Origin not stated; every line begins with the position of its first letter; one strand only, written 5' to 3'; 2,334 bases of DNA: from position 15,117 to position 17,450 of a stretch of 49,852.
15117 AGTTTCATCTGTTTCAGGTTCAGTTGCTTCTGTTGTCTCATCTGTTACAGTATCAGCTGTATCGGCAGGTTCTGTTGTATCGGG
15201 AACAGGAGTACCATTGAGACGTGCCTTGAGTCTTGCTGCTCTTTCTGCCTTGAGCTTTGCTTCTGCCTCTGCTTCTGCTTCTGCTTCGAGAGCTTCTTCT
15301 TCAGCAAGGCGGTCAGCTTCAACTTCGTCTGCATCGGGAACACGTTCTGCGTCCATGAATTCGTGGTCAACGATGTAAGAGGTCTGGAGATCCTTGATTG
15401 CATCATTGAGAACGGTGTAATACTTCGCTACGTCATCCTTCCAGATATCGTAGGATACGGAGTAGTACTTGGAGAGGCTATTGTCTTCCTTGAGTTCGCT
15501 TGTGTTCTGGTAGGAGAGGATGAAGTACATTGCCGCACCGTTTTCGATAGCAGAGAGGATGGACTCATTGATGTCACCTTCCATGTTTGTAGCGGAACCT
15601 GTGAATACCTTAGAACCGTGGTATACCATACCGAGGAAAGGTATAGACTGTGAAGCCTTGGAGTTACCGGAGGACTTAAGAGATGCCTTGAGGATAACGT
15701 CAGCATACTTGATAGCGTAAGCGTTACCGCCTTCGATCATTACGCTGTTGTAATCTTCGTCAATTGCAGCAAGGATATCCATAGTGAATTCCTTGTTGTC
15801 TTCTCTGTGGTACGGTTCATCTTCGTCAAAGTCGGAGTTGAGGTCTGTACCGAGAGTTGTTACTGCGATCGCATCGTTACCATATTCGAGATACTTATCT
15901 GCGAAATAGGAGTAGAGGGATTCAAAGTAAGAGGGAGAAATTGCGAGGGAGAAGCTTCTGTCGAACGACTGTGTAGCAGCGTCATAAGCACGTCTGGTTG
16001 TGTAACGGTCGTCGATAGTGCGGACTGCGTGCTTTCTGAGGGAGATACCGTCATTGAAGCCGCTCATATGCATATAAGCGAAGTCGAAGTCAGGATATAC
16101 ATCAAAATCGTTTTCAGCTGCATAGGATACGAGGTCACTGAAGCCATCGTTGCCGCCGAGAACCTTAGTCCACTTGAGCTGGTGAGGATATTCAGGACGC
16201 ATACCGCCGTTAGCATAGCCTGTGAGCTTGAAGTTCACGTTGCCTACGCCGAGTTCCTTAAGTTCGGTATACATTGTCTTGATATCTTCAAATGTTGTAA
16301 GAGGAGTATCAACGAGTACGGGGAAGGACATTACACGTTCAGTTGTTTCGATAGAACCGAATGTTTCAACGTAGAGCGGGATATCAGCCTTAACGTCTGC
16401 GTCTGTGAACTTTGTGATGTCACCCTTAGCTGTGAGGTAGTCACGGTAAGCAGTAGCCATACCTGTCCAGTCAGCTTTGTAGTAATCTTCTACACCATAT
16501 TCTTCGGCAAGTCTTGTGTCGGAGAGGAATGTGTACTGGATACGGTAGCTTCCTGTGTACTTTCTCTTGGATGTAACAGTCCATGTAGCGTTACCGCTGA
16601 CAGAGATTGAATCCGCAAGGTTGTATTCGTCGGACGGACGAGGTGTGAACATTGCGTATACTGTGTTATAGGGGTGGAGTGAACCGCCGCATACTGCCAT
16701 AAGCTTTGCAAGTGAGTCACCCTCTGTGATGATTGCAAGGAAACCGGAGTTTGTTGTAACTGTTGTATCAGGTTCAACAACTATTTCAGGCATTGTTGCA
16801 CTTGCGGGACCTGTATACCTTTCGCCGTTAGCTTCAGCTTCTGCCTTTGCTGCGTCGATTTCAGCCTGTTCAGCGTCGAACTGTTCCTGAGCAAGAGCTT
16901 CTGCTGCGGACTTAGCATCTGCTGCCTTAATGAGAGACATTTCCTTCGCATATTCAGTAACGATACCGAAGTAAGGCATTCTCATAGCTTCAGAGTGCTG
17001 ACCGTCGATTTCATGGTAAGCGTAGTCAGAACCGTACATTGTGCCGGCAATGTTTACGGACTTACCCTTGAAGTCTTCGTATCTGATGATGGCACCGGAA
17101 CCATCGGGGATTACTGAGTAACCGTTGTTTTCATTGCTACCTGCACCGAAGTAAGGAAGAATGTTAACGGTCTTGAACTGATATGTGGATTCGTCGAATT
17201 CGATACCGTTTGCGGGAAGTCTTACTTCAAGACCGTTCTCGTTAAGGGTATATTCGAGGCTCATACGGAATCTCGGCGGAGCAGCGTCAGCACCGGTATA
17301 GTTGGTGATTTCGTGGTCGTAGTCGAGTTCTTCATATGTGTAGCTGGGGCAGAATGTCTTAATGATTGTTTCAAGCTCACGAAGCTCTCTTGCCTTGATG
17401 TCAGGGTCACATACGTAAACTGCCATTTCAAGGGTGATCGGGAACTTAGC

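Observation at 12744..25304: Seven-gene operon: one giant CBM-bearing binding protein, two permease pairs, an NHL/Yip1 membrane fusion and a 1081-aa secreted protein, with no ATPase and no regulator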

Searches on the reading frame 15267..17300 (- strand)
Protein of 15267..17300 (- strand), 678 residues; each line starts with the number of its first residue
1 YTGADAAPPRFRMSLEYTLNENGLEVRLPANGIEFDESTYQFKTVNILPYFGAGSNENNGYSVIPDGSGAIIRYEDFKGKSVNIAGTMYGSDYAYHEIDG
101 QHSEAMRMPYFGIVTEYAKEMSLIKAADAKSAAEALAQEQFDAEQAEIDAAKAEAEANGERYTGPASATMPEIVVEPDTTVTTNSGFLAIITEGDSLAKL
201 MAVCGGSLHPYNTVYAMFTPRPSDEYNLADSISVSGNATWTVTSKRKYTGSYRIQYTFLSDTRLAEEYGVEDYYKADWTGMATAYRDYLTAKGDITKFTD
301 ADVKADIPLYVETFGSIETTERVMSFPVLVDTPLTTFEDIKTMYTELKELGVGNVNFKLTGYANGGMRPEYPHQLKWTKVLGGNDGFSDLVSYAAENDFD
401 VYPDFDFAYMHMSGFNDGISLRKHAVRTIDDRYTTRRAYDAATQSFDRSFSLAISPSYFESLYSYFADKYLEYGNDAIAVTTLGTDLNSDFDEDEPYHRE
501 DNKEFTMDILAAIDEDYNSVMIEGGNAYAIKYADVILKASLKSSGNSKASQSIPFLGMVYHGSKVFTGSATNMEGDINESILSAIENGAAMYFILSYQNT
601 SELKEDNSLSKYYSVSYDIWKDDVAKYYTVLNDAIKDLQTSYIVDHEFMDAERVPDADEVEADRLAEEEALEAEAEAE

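Call 54: search_dna_similar(query=window:15267-17300:-, collection=plasmids, mode=protein, max_evalue=0.001, max_rows=20)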
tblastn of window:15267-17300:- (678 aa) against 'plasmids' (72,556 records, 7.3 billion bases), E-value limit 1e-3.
Records with a match: 2; places in all: 2; records where one place covers at least 80% of the query: 1.
Best place of each record, by identity: <60% 2.
By first word of the organism name: Butyrivibrio 1; Paenibacillus 1.
By predicted mobility (MOB-suite, as given by PLSDB): non-mobilizable 2.
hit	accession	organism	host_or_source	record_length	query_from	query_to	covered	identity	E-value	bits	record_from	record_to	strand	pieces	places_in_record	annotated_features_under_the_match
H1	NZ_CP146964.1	Butyrivibrio fibrisolvens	Bovinae,Bovine rumen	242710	9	654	86%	27.8%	2e-35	218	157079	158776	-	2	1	DUF5696 domain-containing protein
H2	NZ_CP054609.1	Paenibacillus cellulosilyticus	cell culture,soil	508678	184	649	69%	24.6%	7e-26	122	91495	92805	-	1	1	DUF5696 domain-containing protein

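Call 55: get_annotated_region(hit=H1, flank=12000)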
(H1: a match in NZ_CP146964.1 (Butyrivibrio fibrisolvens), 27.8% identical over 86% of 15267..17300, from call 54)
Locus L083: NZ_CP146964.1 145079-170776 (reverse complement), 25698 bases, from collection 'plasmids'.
description: Butyrivibrio fibrisolvens strain D1 plasmid pNP243, complete sequence
organism: Butyrivibrio fibrisolvens (NCBI taxid 831)
taxonomy: Bacteria; Bacillota; Clostridia; Lachnospirales; Lachnospiraceae; Butyrivibrio; Butyrivibrio fibrisolvens
host: -; source: Bovinae,Bovine rumen; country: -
typing (MOB-suite, as given by PLSDB): non-mobilizable
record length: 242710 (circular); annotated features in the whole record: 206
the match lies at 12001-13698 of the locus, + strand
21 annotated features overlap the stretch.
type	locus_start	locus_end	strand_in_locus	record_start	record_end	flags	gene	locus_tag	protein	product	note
CDS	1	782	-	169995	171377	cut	-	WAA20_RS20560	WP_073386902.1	response regulator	GO:0000160 - phosphorelay signal transduction system [Evidence IEA]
CDS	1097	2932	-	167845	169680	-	-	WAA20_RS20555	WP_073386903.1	histidine kinase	GO:0000160 - phosphorelay signal transduction system [Evidence IEA]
CDS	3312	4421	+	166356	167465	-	-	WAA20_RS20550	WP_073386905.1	glycoside hydrolase family 43 protein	-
CDS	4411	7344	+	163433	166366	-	-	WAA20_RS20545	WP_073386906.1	extracellular solute-binding protein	-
CDS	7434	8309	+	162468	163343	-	-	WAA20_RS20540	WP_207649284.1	sugar ABC transporter permease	-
CDS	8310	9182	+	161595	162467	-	-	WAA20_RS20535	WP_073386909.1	carbohydrate ABC transporter permease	GO:0008643 - carbohydrate transport [Evidence IEA]; GO:0055085 - transmembrane transport [Evidence IEA]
CDS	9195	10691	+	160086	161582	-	-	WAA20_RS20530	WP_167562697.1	NHL repeat-containing protein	-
CDS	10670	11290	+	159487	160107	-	-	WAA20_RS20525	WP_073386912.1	YIP1 family protein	-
CDS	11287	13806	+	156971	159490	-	-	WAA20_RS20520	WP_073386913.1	DUF5696 domain-containing protein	-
CDS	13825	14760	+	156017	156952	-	-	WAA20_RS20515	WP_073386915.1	sugar ABC transporter permease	-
CDS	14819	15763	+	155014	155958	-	-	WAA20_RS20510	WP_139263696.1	carbohydrate ABC transporter permease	GO:0008643 - carbohydrate transport [Evidence IEA]; GO:0055085 - transmembrane transport [Evidence IEA]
CDS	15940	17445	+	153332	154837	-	-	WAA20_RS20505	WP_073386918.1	extracellular solute-binding protein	-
CDS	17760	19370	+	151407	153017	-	-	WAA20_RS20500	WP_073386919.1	extracellular solute-binding protein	-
CDS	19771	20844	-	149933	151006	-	-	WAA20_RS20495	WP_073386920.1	J domain-containing protein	-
CDS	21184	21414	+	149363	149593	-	-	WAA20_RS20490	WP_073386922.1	hypothetical protein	-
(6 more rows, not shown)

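Call 56: get_annotated_region(hit=H2, flank=12000)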
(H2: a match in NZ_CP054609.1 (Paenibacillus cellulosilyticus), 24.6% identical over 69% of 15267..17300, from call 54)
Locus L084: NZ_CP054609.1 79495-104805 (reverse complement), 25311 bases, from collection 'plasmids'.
description: Paenibacillus cellulosilyticus strain KACC 14175 plasmid unnamed1, complete sequence
organism: Paenibacillus cellulosilyticus (NCBI taxid 375489)
taxonomy: Bacteria; Bacillota; Bacilli; Bacillales; Paenibacillaceae; Paenibacillus; Paenibacillus cellulosilyticus
host: -; source: cell culture,soil; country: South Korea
typing (MOB-suite, as given by PLSDB): non-mobilizable
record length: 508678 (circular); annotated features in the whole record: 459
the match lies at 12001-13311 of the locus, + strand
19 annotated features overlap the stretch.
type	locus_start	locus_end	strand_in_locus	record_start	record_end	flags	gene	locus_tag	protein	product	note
CDS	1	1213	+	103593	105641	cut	recG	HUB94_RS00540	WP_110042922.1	ATP-dependent DNA helicase RecG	GO:0006310 - DNA recombination [Evidence IEA]; GO:0006281 - DNA repair [Evidence IEA]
CDS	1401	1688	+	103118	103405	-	-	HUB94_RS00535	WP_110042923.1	stage VI sporulation protein F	-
CDS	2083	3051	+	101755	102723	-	-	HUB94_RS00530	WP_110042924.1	aldo/keto reductase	-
CDS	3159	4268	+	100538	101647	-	ugpC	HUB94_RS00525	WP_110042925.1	sn-glycerol-3-phosphate ABC transporter ATP-binding protein UgpC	-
CDS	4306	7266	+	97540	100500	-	-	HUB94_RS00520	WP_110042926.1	extracellular solute-binding protein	-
CDS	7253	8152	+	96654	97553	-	-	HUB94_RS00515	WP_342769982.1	sugar ABC transporter permease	-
CDS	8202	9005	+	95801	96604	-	-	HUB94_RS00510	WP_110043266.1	carbohydrate ABC transporter permease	GO:0008643 - carbohydrate transport [Evidence IEA]; GO:0055085 - transmembrane transport [Evidence IEA]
CDS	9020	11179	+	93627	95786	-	-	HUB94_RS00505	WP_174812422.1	YIP1 family protein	-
CDS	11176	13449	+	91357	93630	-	-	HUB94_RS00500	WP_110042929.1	DUF5696 domain-containing protein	-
CDS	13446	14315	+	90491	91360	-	-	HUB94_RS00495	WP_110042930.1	sugar ABC transporter permease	-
CDS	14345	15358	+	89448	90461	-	-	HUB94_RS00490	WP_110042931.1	carbohydrate ABC transporter permease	GO:0008643 - carbohydrate transport [Evidence IEA]; GO:0055085 - transmembrane transport [Evidence IEA]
CDS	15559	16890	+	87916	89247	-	-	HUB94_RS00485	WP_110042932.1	LLM class flavin-dependent oxidoreductase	-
CDS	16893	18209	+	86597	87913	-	-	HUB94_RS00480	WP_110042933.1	LLM class flavin-dependent oxidoreductase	-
CDS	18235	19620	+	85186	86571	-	-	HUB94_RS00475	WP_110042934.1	extracellular solute-binding protein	-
CDS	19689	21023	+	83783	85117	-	-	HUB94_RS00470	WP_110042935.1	LLM class flavin-dependent oxidoreductase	-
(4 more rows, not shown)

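Call 63: find_homologous_proteins(query=A4, max_evalue=1e-10)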
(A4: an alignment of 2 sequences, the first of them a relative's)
Query A4 (2 sequences) (757 aa, profile of the alignment): 105 proteins with E <= 1e-10 among 8000 candidates.
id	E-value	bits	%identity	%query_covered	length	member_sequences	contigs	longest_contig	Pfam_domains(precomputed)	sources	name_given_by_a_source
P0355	0.0e+0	1253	89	100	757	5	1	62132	PF18952.7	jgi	-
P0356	0.0e+0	1065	74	100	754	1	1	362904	PF18952.7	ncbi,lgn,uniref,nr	ncbi:hypothetical protein FHS18_003487 [Paenibacillus phyllosphaerae]|uniref:Uncharacterized protein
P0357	0.0e+0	1012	71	100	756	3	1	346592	PF18952.7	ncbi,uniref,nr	ncbi:hypothetical protein KP806_13385 [Paenibacillus sp. N4]|uniref:DUF5696 domain-containing protei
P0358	2.6e-296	1003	71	100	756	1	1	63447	PF18952.7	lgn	-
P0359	9.7e-293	992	72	95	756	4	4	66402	PF18952.7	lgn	-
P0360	1.6e-292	991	71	100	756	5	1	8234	PF18952.7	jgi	jgi:hypothetical protein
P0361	4.8e-291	986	70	100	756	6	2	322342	PF18952.7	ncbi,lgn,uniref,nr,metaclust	ncbi:DUF5696 domain-containing protein [Paenibacillus sp. Soil522]|uniref:DUF5696 domain-containing 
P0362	2.1e-290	984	70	100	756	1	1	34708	PF18952.7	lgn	-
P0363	1.5e-288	978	70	97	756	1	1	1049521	PF18952.7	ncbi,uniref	ncbi:DUF5696 domain-containing protein [Paenibacillus sp. NRS-1760]|uniref:DUF5696 domain-containing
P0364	2.7e-287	973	68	100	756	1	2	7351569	PF18952.7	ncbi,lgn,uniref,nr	ncbi:hypothetical protein BK133_24395 [Paenibacillus sp. FSL H8-0548]|uniref:DUF5696 domain-containi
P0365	2.9e-287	973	69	100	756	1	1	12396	PF18952.7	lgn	-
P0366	6.2e-287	972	69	100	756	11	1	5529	PF18952.7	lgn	-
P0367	8.6e-287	972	67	99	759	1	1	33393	PF18952.7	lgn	-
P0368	5.5e-286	969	68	98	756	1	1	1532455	PF18952.7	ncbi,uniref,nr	ncbi:hypothetical protein I6N90_06290 [Paenibacillus sp. GSMTC-2017]|uniref:DUF5696 domain-containin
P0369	2.3e-285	967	68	100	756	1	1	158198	PF18952.7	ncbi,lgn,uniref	ncbi:DUF5696 domain-containing protein [Paenibacillus sp. 2TAB23]|uniref:DUF5696 domain-containing p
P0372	1.1e-279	948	67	98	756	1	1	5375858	PF18952.7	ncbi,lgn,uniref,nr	ncbi:glycoside hydrolase [Paenibacillus sp. 32O-W]|uniref:DUF5696 domain-containing protein n=1 Tax=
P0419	2.0e-200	686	52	92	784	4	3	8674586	PF18952.7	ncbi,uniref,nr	ncbi:DUF5696 domain-containing protein [Paenibacillus mucilaginosus]|uniref:Uncharacterized protein 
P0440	2.0e-158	547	29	81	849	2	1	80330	PF18952.7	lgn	-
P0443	2.4e-154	534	40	92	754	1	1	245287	PF18952.7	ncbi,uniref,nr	ncbi:DUF5696 domain-containing protein [Neobacillus kokaensis]|uniref:Uncharacterized protein n=1 Ta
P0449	1.9e-144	501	28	78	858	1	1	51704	PF18952.7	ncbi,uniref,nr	ncbi:DUF5696 domain-containing protein [Cohnella luojiensis]|uniref:DUF5057 domain-containing protei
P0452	2.6e-121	424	27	70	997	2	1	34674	PF18952.7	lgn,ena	-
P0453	8.0e-92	327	28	78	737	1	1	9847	PF18952.7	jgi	jgi:hypothetical protein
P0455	1.6e-62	230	26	91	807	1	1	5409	PF18952.7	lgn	-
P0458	3.4e-54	202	26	79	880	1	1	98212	PF18952.7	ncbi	-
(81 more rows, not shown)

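Call 67: find_encoding_contigs(protein=P0419, flank=10000, max_places=1)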
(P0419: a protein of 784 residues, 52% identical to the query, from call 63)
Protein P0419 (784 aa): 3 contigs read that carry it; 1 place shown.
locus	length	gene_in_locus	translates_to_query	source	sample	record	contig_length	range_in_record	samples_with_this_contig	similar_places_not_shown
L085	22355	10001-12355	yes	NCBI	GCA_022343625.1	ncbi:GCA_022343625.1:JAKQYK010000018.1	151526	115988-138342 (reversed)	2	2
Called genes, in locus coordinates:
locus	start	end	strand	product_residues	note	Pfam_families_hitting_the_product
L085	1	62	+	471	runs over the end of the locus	PF01565:FAD_binding_4, PF02913:FAD-oxidase_C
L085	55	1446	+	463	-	PF13187:Fer4_9 (faint), PF25160:LdpA_Fe-S-bd (faint), PF00037:Fer4 (faint), PF12838:Fer4_7, PF13183:Fer4_8, PF13484:Fer4_16 (weak), PF13534:Fer4_17, PF02754:CCG, +2 more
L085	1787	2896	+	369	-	PF00005:ABC_tran, PF13304:AAA_21 (faint), PF17912:OB_MalK, PF08402:TOBE_2 (weak)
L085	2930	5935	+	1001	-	PF01547:SBP_bac_1, PF13416:SBP_bac_8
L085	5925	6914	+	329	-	PF00528:BPD_transp_1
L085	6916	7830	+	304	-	PF00528:BPD_transp_1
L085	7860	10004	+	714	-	PF08450:SGL (faint), PF01436:NHL (weak), PF04893:Yip1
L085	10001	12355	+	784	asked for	PF18952:DUF5696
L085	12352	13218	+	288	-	PF00528:BPD_transp_1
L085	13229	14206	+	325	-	PF00528:BPD_transp_1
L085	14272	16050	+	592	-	PF00664:ABC_membrane, PF00005:ABC_tran, PF02463:SMC_N (faint)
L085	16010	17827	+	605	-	PF00664:ABC_membrane, PF00005:ABC_tran, PF02463:SMC_N (faint)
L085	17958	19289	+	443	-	PF00296:Bac_luciferase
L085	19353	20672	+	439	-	PF00296:Bac_luciferase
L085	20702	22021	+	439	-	PF00296:Bac_luciferase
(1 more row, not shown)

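Call 68: find_encoding_contigs(protein=P0443, flank=10000, max_places=1)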
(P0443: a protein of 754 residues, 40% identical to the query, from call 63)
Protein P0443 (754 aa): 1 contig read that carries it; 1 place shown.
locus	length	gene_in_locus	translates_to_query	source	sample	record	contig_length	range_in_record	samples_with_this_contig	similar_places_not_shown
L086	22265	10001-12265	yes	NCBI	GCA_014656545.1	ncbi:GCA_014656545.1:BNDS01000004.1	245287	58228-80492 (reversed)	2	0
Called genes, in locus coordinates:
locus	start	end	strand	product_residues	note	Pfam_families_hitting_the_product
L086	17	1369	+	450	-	PF01547:SBP_bac_1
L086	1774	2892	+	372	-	PF00005:ABC_tran, PF17912:OB_MalK (weak), PF08402:TOBE_2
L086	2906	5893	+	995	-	PF01547:SBP_bac_1, PF13416:SBP_bac_8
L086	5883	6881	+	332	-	PF00528:BPD_transp_1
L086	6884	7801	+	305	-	PF00528:BPD_transp_1 (weak)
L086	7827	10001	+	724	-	PF08450:SGL (weak), PF01436:NHL (weak), PF04893:Yip1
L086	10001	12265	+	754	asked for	PF18952:DUF5696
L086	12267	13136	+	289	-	PF00528:BPD_transp_1 (weak)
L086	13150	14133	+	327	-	PF00528:BPD_transp_1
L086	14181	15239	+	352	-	PF01408:GFO_IDH_MocA, PF22725:GFO_IDH_MocA_C3, PF02894:GFO_IDH_MocA_C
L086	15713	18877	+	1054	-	PF02837:Glyco_hydro_2_N, PF22666:Glyco_hydro_2_N2, PF00703:Glyco_hydro_2, PF02836:Glyco_hydro_2_C, PF16353:LacZ_4, PF02929:Bgal_small_N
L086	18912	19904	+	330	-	PF01408:GFO_IDH_MocA, PF03807:F420_oxidored (weak), PF08635:ox_reductase_C, PF22725:GFO_IDH_MocA_C3, PF02894:GFO_IDH_MocA_C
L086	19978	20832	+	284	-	PF01261:AP_endonuc_2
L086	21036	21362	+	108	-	PF01074:Glyco_hydro_38N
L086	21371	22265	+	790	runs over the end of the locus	PF01074:Glyco_hydro_38N, PF09261:Alpha-mann_mid, PF18438:Glyco_hydro_38, PF07748:Glyco_hydro_38C, PF17677:Glyco_hydro38C2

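Call 69: find_encoding_contigs(protein=P0449, flank=10000, max_places=1)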
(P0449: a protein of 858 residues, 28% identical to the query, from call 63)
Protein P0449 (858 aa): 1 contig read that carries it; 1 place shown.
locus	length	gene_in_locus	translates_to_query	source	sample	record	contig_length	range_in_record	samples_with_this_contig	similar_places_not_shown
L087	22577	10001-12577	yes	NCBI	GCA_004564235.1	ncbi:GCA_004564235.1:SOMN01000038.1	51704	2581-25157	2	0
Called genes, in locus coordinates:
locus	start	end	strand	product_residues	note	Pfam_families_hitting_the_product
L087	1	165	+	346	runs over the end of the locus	PF00356:LacI, PF00532:Peripla_BP_1 (weak), PF13377:Peripla_BP_3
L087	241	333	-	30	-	PF13333:rve_2 (weak)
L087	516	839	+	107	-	-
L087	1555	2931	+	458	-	PF01547:SBP_bac_1, PF13416:SBP_bac_8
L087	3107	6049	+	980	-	PF01547:SBP_bac_1, PF13416:SBP_bac_8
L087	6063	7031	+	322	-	PF00528:BPD_transp_1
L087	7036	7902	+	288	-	PF00528:BPD_transp_1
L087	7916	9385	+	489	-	PF08450:SGL (faint), PF01436:NHL (faint)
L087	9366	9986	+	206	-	PF04893:Yip1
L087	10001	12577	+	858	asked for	PF18952:DUF5696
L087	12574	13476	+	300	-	PF00528:BPD_transp_1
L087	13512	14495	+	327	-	PF00528:BPD_transp_1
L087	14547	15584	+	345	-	PF02156:Glyco_hydro_26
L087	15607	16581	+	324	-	PF22612:GH113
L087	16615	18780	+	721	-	PF02927:CelD_N, PF00759:Glyco_hydro_9, PF00583:Acetyltransf_1 (weak), PF13508:Acetyltransf_7 (faint)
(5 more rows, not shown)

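Call 70: find_encoding_contigs(protein=P0458, flank=10000, max_places=1)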
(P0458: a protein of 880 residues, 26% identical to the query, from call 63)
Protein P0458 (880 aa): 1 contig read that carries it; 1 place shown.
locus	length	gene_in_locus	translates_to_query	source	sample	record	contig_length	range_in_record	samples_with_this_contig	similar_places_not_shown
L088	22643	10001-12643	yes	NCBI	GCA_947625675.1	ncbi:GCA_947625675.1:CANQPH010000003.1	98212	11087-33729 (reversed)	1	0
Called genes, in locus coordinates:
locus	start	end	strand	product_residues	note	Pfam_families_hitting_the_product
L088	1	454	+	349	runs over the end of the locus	PF00356:LacI, PF00532:Peripla_BP_1, PF13407:Peripla_BP_4, PF13377:Peripla_BP_3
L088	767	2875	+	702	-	PF16403:Bact_surface_Ig-like (weak)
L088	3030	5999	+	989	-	PF01547:SBP_bac_1, PF13416:SBP_bac_8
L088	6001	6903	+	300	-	PF00528:BPD_transp_1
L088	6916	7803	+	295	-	PF00528:BPD_transp_1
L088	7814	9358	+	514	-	PF17170:DUF5128 (faint), PF01436:NHL (faint), PF13414:TPR_11 (faint)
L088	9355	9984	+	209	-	PF04893:Yip1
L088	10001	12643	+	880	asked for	PF18952:DUF5696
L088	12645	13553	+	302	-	-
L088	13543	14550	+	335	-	PF00528:BPD_transp_1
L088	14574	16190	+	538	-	PF14587:Glyco_hydr_30_2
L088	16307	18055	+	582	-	PF01301:Glyco_hydro_35, PF02449:Glyco_hydro_42, PF21317:BetaGal_ABD_1, PF21467:BetaGal_gal-bd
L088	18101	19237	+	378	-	PF02517:Rce1-like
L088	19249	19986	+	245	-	PF01643:Acyl-ACP_TE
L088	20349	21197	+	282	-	PF13509:S1_2, PF21543:CvfB_2nd (weak), PF00575:S1 (weak), PF17783:WHD_CvfB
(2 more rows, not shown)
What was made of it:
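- The NHL and Yip1 parts occur fused or as adjacent genes, as expected for interacting partners (calls 55, 69, 70).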

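Call 81: find_encoding_contigs(protein=P0452, flank=10000, max_places=1)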
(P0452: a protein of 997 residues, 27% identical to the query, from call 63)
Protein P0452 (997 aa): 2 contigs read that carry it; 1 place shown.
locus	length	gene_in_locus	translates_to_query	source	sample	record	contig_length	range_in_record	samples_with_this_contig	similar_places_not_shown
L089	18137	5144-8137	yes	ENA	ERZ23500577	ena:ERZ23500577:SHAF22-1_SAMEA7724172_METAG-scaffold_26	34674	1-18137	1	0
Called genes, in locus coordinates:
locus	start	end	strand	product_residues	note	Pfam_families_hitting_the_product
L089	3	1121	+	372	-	?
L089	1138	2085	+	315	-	PF00528:BPD_transp_1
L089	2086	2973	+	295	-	PF00528:BPD_transp_1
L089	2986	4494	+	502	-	PF01436:NHL (weak)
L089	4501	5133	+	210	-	PF04893:Yip1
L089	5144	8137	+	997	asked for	PF18952:DUF5696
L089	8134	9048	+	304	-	PF00528:BPD_transp_1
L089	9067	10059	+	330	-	PF00528:BPD_transp_1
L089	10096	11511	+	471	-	PF01547:SBP_bac_1 (faint)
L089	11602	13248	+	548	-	PF18259:CBM65_1 (weak), PF18522:DUF5620 (weak)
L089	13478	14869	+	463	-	PF02386:TrkH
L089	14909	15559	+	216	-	PF02254:TrkA_N, PF03446:NAD_binding_2 (weak), PF03721:UDPG_MGDP_dh_N (weak), PF03807:F420_oxidored (weak), PF02080:TrkA_C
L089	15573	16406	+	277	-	PF09297:Zn_ribbon_NUD, PF00293:NUDIX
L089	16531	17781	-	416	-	PF01471:PG_binding_1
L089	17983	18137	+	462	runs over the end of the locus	PF02368:Big_2, PF22359:Big-like (weak), PF09587:PGA_cap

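Call 82: find_encoding_contigs(protein=P0440, flank=10000, max_places=1)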
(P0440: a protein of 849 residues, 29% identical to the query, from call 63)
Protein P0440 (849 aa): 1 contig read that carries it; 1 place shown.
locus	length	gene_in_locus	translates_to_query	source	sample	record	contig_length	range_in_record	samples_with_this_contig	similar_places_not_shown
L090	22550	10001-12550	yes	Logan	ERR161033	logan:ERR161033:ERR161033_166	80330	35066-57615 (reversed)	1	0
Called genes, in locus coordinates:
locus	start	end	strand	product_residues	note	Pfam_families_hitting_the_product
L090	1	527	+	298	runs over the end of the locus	PF00005:ABC_tran, PF02463:SMC_N (weak), PF13304:AAA_21 (weak)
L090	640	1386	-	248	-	PF00072:Response_reg, PF00165:HTH_AraC (weak), PF12833:HTH_18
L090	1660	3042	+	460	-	PF01547:SBP_bac_1, PF13416:SBP_bac_8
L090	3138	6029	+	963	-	PF01547:SBP_bac_1, PF13416:SBP_bac_8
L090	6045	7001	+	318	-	PF00528:BPD_transp_1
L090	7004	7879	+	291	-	PF00528:BPD_transp_1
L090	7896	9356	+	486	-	PF01436:NHL (faint)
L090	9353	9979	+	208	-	PF04893:Yip1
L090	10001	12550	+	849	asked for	PF18952:DUF5696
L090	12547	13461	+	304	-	PF00528:BPD_transp_1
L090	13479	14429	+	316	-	PF00528:BPD_transp_1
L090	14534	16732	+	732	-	PF00664:ABC_membrane, PF00005:ABC_tran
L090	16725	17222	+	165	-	PF08909:DUF1854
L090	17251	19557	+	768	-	PF14498:Glyco_hyd_65N_2, PF22124:Glyco_hydro_95_cat, PF21307:Glyco_hydro_95_C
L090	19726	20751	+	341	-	PF00331:Glyco_hydro_10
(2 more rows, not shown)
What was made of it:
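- This fits nutrient glycan uptake (calls 55, 68-70, 82). Flanking hydrolase families vary, so catalysis may be supplied by other enzymes (calls 68-70, 82). Distant cassettes sit beside plant and host glycan hydrolases and LacI or AraC-type response regulators, typical of nutrient loci (calls 55, 69, 70, 82).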

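Call 89: find_encoding_contigs(protein=P0455, flank=10000, max_places=1)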
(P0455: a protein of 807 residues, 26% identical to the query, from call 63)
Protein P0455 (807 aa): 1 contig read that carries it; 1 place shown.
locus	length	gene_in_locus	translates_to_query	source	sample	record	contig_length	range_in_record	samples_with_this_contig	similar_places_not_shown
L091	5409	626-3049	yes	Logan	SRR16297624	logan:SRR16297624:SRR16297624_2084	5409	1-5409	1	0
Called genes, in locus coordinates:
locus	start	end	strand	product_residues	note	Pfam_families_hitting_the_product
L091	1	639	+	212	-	?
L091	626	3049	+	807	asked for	PF18952:DUF5696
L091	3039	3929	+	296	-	-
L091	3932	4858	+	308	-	PF00528:BPD_transp_1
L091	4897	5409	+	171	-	?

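Call 90: find_encoding_contigs(protein=P0453, flank=10000, max_places=1)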
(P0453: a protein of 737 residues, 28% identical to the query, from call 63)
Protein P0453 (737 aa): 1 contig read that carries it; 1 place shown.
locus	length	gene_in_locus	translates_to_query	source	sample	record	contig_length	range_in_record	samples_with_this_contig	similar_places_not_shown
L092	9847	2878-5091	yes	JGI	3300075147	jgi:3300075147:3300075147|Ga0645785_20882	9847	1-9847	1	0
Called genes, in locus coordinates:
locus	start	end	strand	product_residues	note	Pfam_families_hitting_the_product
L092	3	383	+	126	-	?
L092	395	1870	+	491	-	PF01436:NHL (faint)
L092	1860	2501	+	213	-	PF04893:Yip1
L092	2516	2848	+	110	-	-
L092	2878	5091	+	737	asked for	PF18952:DUF5696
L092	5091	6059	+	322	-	-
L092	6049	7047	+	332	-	PF00528:BPD_transp_1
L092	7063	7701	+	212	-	PF04854:DUF624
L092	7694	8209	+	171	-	PF07075:NamZ_N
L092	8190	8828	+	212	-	PF07075:NamZ_N, PF20732:NamZ_C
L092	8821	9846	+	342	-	?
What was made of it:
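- One distant locus is followed by NamZ-family (exo-MurNAc-ase) genes (call 90).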
